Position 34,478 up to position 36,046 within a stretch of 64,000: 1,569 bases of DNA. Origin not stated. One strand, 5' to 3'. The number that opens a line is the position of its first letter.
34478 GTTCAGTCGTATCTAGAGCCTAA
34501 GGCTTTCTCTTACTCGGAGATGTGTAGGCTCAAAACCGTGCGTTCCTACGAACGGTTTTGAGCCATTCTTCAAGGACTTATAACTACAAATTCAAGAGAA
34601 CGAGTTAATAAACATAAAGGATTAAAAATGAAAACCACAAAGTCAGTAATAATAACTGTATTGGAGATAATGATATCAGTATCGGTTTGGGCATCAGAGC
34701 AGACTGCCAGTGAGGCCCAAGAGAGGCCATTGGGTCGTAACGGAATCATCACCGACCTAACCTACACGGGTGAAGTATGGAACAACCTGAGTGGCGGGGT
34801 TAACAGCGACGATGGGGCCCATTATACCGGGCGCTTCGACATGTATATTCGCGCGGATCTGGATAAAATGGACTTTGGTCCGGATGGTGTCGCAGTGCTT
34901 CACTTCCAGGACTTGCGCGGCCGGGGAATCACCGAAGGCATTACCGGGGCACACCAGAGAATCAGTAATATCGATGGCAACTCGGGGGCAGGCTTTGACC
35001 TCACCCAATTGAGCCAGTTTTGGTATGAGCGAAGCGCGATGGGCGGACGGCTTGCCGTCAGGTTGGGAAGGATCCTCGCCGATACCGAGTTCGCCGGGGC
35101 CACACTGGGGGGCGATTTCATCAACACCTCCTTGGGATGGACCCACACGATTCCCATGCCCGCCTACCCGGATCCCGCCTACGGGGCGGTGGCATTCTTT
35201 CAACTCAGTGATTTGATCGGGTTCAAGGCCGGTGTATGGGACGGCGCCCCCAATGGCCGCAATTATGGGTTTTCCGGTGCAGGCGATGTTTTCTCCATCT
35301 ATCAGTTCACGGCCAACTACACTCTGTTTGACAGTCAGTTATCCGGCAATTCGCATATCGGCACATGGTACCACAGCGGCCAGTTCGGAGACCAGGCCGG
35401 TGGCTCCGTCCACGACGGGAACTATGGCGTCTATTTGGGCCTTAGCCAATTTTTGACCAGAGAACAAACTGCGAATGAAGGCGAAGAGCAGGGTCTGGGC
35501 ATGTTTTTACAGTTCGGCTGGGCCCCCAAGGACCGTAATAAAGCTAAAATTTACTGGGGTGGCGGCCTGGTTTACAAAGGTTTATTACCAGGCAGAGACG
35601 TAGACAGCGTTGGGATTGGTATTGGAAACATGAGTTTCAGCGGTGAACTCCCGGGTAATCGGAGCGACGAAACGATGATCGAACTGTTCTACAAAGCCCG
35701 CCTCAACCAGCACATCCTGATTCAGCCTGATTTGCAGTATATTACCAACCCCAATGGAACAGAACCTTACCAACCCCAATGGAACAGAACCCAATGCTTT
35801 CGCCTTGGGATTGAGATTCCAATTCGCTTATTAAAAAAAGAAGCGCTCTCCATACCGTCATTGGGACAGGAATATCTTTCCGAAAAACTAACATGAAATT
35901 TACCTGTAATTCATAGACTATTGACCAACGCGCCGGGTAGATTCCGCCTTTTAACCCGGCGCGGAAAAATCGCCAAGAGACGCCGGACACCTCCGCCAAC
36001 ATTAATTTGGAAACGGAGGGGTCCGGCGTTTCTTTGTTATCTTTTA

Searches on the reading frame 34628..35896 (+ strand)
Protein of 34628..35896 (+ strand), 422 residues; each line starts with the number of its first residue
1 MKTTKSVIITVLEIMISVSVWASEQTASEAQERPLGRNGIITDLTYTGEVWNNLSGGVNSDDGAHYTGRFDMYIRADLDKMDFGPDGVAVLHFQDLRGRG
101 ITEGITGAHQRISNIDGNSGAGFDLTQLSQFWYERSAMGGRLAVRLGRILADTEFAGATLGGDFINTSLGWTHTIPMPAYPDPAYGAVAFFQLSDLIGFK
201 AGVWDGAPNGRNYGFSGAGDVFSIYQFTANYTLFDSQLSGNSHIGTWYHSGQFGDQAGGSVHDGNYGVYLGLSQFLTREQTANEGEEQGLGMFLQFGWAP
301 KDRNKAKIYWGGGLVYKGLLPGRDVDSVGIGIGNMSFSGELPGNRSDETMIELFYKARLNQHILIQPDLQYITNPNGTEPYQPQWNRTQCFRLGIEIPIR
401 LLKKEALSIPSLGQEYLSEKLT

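Call 54: search_protein_families(library=pfam, proteins=[window:34628-35896:+], max_evalue=0.00001)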
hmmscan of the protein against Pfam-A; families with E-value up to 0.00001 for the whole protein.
window:34628-35896:+ (422 aa): 1 family
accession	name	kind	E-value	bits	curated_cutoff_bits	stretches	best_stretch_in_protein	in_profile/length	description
PF04966.18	OprB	-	1.7e-43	149.9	22.9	1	63-381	3-358/372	Carbohydrate-selective porin, OprB family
